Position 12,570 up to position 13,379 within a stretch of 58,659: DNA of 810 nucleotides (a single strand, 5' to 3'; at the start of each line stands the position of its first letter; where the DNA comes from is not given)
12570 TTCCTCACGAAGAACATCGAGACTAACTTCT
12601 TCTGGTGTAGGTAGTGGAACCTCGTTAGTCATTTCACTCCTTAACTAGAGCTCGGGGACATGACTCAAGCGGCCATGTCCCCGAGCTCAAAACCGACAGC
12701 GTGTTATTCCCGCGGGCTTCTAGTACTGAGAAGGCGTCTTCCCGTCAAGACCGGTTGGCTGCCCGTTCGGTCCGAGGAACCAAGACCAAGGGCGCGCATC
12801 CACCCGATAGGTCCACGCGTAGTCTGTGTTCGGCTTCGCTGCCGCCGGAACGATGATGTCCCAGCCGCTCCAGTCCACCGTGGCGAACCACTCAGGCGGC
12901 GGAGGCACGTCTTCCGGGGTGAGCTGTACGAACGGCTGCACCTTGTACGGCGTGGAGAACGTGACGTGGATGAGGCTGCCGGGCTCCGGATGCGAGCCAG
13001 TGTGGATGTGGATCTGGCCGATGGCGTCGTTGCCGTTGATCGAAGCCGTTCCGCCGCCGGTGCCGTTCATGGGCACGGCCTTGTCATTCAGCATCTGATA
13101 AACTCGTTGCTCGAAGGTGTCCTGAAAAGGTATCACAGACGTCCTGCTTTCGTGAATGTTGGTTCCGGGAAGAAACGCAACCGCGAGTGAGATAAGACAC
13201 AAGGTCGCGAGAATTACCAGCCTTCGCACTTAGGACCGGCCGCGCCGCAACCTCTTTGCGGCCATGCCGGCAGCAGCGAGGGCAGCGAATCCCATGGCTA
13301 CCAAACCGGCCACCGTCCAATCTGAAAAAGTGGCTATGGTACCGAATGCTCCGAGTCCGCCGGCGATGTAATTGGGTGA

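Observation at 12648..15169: Phage-borne membrane glycan-synthase module: GT2 synthase, mini membrane protein and secreted protein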

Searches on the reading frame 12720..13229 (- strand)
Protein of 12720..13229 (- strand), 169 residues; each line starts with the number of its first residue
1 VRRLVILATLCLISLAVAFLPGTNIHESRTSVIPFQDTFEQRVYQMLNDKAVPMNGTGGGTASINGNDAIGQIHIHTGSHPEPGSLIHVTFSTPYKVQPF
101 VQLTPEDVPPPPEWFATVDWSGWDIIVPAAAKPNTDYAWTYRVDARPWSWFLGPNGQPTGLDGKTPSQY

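Call 3: search_protein_families(library=pfam, proteins=[window:12720-13229:-], max_evalue=0.01)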
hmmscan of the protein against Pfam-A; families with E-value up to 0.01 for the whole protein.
window:12720-13229:- (169 aa): 0 families

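Call 4: search_protein_families(library=ncbifam, proteins=[window:12720-13229:-], max_evalue=0.01)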
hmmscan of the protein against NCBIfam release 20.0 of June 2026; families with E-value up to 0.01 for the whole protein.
window:12720-13229:- (169 aa): 0 families

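Call 5: search_protein_families(library=phrogs, proteins=[window:12720-13229:-], max_evalue=0.01)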
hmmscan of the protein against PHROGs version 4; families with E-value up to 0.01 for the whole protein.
window:12720-13229:- (169 aa): 0 families

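Call 18: find_homologous_proteins(query=window:12720-13229:-, max_evalue=0.001)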
Query window:12720-13229:- (169 aa): 4 proteins with E <= 0.001 among 51 candidates.
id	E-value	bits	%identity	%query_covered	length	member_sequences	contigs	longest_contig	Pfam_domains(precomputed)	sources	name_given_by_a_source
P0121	2.4e-91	322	99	82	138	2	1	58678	-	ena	-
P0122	3.0e-73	263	79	82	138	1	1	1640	-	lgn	-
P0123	1.6e-49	186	54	99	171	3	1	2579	-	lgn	-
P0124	1.1e-43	167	57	82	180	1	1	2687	-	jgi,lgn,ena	-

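Call 43: search_protein_representatives(alignment_id=A3)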
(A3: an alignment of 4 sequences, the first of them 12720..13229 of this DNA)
Query: 4 sequences, 171 profile positions. Proteins with E-value up to 0.001 (for the whole library): 850; up to 1e-10: 13; up to 1e-30: 3. The best 150 are listed.
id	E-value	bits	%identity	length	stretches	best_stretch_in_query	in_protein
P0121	3.6e-79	280.6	-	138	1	34-171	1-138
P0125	3.5e-51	189.5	-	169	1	7-158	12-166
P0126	3.4e-45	170.0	-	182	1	6-164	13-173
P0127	3.1e-20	88.8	-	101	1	11-98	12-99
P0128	9.3e-15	71.0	-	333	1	50-146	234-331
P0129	1.0e-13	67.6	-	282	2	51-146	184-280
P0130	3.0e-12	62.8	-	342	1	57-145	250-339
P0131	5.3e-12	62.0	-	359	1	40-146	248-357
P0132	2.3e-11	59.9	-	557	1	56-146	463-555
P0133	3.9e-11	59.2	-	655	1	51-146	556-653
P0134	4.5e-11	59.0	-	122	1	55-146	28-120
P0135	6.1e-11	58.5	-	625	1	50-146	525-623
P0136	8.4e-11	58.1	-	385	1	58-146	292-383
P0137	1.1e-10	57.7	-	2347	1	52-146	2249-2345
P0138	1.4e-10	57.4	-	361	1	55-145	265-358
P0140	1.8e-10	57.0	-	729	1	55-145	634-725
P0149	9.2e-10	54.7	-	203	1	55-148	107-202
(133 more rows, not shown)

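Call 44: search_protein_families(library=pfam, proteins=[P0128, P0129, P0131, P0132, P0133, P0135, P0137, P0140, P0134, P0149], max_evalue=0.01)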
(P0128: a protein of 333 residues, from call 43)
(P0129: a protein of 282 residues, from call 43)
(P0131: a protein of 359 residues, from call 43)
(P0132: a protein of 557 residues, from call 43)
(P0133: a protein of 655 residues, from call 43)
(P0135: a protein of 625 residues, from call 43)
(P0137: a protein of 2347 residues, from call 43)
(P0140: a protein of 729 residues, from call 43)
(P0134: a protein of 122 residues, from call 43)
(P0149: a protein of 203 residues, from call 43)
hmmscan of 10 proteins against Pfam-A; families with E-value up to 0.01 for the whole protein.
P0128 (333 aa): 1 family
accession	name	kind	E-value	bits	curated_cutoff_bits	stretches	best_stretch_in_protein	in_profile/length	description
PF04519.19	Bactofilin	-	0.00036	21.2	27.9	1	120-199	18-96/98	Polymer-forming cytoskeletal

P0129 (282 aa): 1 family
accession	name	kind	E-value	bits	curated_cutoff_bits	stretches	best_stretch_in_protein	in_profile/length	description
PF04519.19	Bactofilin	-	0.00016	22.3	27.9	1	69-151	16-96/98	Polymer-forming cytoskeletal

P0131 (359 aa): 1 family
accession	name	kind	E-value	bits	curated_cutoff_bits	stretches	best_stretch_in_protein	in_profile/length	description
PF04519.19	Bactofilin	-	5.6e-05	23.7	27.9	1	140-229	6-95/98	Polymer-forming cytoskeletal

P0132 (557 aa): 0 families

P0133 (655 aa): 0 families

P0135 (625 aa): 0 families

P0137 (2347 aa): 0 families

P0140 (729 aa): 0 families

P0134 (122 aa): 0 families

P0149 (203 aa): 0 families

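Call 58: predict_structure(alignment_id=A4)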
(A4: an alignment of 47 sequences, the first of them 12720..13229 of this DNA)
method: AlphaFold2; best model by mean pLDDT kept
length: 169 residues; sequences in the alignment: 47
mean_pLDDT: 85.0   pTM: 0.69
mean pLDDT of the five models: 85.0, 84.3, 83.1, 82.6, 82.0
residues with pLDDT >= 90: 100; 70-90: 39; 50-70: 23; < 50: 7
segments of 3 or more residues with pLDDT < 50: 25-31
pLDDT, mean of each block of 10 residues (from residue 1): 91 89 53 58 74 97 94 97 98 87 95 96 97 98 80 71 68
secondary structure, 60 per line:
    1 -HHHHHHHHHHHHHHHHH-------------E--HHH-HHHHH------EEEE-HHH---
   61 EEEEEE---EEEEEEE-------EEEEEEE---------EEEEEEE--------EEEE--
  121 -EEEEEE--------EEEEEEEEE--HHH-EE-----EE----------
elements in order: H2-18 H39-43 E50-53 E61-66 E70-76 E84-90 E100-106 E115-118 E122-127 E136-144

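Call 63: fold_search(model_id=the predicted structure, library=pdb)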
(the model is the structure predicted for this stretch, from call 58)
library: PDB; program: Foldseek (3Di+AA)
matches with E <= 10: 717; with E <= 0.001: 0
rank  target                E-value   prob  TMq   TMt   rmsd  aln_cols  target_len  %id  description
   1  7xr2_a                3.4e-02  0.98  0.34  0.23   4.9       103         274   14  3.1 Angstrom cryoEM icosahedral reconstruction of mud crab reovirus (released 2023-04-19)
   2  6cxb                  1.2e-01  0.69  0.27  0.36   9.6       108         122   13  Structure of N-truncated R1-type pyocin tail fiber at 1.7 angstrom resolution (released 2019-02-20)
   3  1uf2_D                1.3e-01  0.51  0.28  0.14   7.4       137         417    6  The Atomic Structure of Rice dwarf Virus (RDV) (released 2003-10-14)
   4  2q30_A                1.3e-01  0.47  0.26  0.35   6.7       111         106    4  Crystal structure of a rmlc-like cupin protein (dde_2303) from desulfovibrio desulfuricans subsp. at 1.94 A resolution (released 2007-06-19)
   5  9nvf_L                1.3e-01  0.13  0.17  0.24  19.4       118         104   11  mjHSP16.5 26mer (+lysozyme, 75C) (released 2025-04-16)
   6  1uf2_I                1.5e-01  0.51  0.30  0.14   7.3       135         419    5  The Atomic Structure of Rice dwarf Virus (RDV) (released 2003-10-14)
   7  4ru5_A                1.8e-01  0.84  0.33  0.11   7.2       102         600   11  Crystal Structure of the Pseudomonas phage phi297 tailspike gp61 (released 2015-11-18)
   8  1uf2_P                1.8e-01  0.57  0.29  0.14   7.4       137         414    6  The Atomic Structure of Rice dwarf Virus (RDV) (released 2003-10-14)
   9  1shs_A                1.9e-01  0.13  0.18  0.24  19.1       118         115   12  SMALL HEAT SHOCK PROTEIN FROM METHANOCOCCUS JANNASCHII (released 1999-07-30)
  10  9nvi_G                1.9e-01  0.12  0.17  0.26  17.4       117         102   12  mjHSP16.5 32mer (+lysozyme, 75C) (released 2025-04-16)
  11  4zxe_A                2.0e-01  0.15  0.23  0.26  10.4       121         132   17  X-ray crystal structure of chitosan-binding module 1 derived from chitosanase/glucanase from Paenibacillus sp. IK-5. (released 2016-04-13)
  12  4zxe_C                2.0e-01  0.15  0.23  0.26  10.4       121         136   17  X-ray crystal structure of chitosan-binding module 1 derived from chitosanase/glucanase from Paenibacillus sp. IK-5. (released 2016-04-13)
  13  3ibm_A                2.1e-01  0.06  0.15  0.17  17.3       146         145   12  CRYSTAL STRUCTURE OF cupin 2 domain-containing protein Hhal_0468 FROM Halorhodospira halophila (released 2009-07-28)
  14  1uf2_G                2.5e-01  0.38  0.29  0.14   7.5       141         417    5  The Atomic Structure of Rice dwarf Virus (RDV) (released 2003-10-14)
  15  2q30_B                2.5e-01  0.33  0.25  0.34   5.7       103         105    5  Crystal structure of a rmlc-like cupin protein (dde_2303) from desulfovibrio desulfuricans subsp. at 1.94 A resolution (released 2007-06-19)
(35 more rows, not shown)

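Call 68: find_related_loci(query=A2, collection=viral_contigs, flank=6000)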
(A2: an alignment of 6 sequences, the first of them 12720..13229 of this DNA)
Query A2 (169 aa) in viral_contigs; peptide patterns used: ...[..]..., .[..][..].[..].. (x = any residue, [..] = any of these).
29 stretches matched a pattern, but none encodes a relative of the query by tblastn (E <= 1e-3).

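Call 69: find_related_loci(query=A2, collection=metagenome_contigs, flank=8000)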
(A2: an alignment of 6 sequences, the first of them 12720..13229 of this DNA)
Query A2 (169 aa) in metagenome_contigs; peptide patterns used: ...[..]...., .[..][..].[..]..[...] (x = any residue, [..] = any of these).
71 stretches matched a pattern; 5 encode a relative of the query (tblastn E <= 1e-3); 5 distinct loci.
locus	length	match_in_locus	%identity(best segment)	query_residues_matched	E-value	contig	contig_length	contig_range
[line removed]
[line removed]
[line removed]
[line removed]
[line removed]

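Call 72: search_protein_families(library=pfam, proteins=[L094:868-2085:+, L094:5047-6012:-, L094:7302-8441:+, L094:8365-9318:+, L094:9945-11219:+, L095:1076-1846:-, L095:4385-5146:-, L095:5598-8024:-, L094:26-706:+, L094:6609-7226:+], max_evalue=0.001)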
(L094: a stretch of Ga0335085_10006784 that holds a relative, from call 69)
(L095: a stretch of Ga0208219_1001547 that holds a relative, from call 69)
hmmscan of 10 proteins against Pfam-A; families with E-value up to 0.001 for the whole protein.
L094:868-2085:+ (405 aa): 7 families
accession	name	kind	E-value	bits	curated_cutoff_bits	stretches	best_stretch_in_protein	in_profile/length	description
PF02719.21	Polysacc_synt_2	-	1.8e-30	106.6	20.2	1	30-274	1-263/293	Polysaccharide biosynthesis protein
PF01370.27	Epimerase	-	1.7e-20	73.9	20.9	1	30-186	1-173/240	NAD dependent epimerase/dehydratase family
PF04321.23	RmlD_sub_bind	-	1.5e-11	44.4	27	1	29-144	2-101/287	RmlD substrate binding domain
PF16363.11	GDP_Man_Dehyd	-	3.1e-10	40.5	27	1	31-144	1-129/332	GDP-mannose 4,6 dehydratase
PF07993.18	NAD_binding_4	-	1.4e-07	31.3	20.1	0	93-150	87-142/258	Male sterility protein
PF01073.25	3Beta_HSD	-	2.8e-07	30.3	22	1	31-150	1-122/280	3-beta hydroxysteroid dehydrogenase/isomerase family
PF08659.16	KR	-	0.00022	21.7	22.6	0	29-62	2-35/180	KR domain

L094:5047-6012:- (321 aa): 0 families

L094:7302-8441:+ (379 aa): 2 families
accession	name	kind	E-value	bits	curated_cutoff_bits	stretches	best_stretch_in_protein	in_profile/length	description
PF13692.12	Glyco_trans_1_4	-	2.8e-14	54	27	1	186-278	34-116/142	Glycosyl transferases group 1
PF00534.26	Glycos_transf_1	-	6.2e-11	42.6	26.4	1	224-277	78-131/172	Glycosyl transferases group 1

L094:8365-9318:+ (317 aa): 10 families
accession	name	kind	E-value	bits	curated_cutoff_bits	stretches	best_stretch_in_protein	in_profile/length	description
PF01370.27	Epimerase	-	1.7e-38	132.8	20.9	1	3-248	1-240/240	NAD dependent epimerase/dehydratase family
PF16363.11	GDP_Man_Dehyd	-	9.7e-26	91.4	27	1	4-270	1-270/332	GDP-mannose 4,6 dehydratase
PF01073.25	3Beta_HSD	-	1.3e-16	60.9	22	1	4-121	1-121/280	3-beta hydroxysteroid dehydrogenase/isomerase family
PF13460.12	NAD_binding_10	-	6.4e-11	42.9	27.2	1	7-122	1-104/184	NAD(P)H-binding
PF04321.23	RmlD_sub_bind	-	4.9e-10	39.4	27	1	1-180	1-154/287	RmlD substrate binding domain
PF02719.21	Polysacc_synt_2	-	3.2e-09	36.8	20.2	1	4-119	2-131/293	Polysaccharide biosynthesis protein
PF05368.20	NmrA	-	1.3e-05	25.4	27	1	3-93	5-95/298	NmrA-like family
PF00106.31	adh_short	-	0.00011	22.2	26.6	1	3-68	3-73/195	short chain dehydrogenase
PF08659.16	KR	-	0.00012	22.4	22.6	1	3-117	3-137/180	KR domain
PF07993.18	NAD_binding_4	-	0.00012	21.8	20.1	0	57-123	80-144/258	Male sterility protein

L094:9945-11219:+ (424 aa): 4 families
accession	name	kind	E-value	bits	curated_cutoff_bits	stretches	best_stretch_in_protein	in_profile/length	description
PF08484.17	Methyltransf_14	-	2.3e-25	89.7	23.5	1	303-417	46-160/160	C-methyltransferase C-terminal domain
PF13489.12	Methyltransf_23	-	1.7e-13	51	27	1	124-280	7-163/164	Methyltransferase domain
PF08421.16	Methyltransf_13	-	1.2e-11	45.1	31.3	1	53-105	1-62/62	Putative zinc binding domain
PF08242.18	Methyltransf_12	-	2.1e-09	38.4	30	1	142-235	1-98/98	Methyltransferase domain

L095:1076-1846:- (256 aa): 0 families

L095:4385-5146:- (253 aa): 0 families

L095:5598-8024:- (808 aa): 0 families

L094:26-706:+ (226 aa): 0 families

L094:6609-7226:+ (205 aa): 0 families

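Call 87: list_cluster_members(proteins=[P0128, P0129, P0131, P0133, P0137, P0149, P0125, P0126, P0008, P0004])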
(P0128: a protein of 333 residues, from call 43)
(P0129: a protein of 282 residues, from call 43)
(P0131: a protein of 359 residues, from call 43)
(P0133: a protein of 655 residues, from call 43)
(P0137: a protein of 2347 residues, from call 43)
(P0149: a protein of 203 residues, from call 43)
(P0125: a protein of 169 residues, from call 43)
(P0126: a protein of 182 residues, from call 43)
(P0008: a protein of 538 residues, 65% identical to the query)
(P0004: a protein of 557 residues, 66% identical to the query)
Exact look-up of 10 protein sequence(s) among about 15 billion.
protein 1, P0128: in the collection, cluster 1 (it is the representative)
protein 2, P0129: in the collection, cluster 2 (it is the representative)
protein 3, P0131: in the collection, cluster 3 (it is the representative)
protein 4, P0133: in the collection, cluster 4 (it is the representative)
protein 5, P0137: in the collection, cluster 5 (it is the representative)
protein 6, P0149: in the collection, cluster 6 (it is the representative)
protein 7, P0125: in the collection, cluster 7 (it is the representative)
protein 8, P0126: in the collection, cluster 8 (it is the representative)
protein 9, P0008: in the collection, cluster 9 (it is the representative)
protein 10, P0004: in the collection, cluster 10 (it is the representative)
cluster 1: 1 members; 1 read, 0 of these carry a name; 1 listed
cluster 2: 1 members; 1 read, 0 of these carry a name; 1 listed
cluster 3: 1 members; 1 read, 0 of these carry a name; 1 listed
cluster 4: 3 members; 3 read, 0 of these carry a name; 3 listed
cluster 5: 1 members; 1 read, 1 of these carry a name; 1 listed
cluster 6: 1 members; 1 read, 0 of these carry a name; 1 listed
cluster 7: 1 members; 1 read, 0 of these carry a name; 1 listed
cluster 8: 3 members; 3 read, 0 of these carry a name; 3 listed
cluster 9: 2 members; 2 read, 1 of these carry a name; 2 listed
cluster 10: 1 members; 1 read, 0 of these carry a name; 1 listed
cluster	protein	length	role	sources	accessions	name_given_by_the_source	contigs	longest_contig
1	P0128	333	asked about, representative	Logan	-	-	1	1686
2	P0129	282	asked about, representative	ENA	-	-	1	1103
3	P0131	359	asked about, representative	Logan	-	-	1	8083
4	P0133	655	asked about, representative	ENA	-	-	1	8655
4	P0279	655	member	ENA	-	-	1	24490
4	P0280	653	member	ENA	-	-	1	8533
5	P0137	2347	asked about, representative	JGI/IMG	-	hypothetical protein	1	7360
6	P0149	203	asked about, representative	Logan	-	-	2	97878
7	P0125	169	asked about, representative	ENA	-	-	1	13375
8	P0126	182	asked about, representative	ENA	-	-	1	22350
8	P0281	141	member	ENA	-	-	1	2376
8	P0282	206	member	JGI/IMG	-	-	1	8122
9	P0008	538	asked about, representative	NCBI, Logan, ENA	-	-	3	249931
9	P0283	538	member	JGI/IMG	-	cellulose synthase/poly-beta-1,6-N-acetylglucosamine synthase-like glycosyltransferase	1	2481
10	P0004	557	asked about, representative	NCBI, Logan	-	-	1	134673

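Call 92: search_protein_families(library=padloc, proteins=[window:12720-13229:-], max_evalue=0.01)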
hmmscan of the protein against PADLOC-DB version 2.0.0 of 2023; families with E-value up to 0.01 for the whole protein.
window:12720-13229:- (169 aa): 0 families
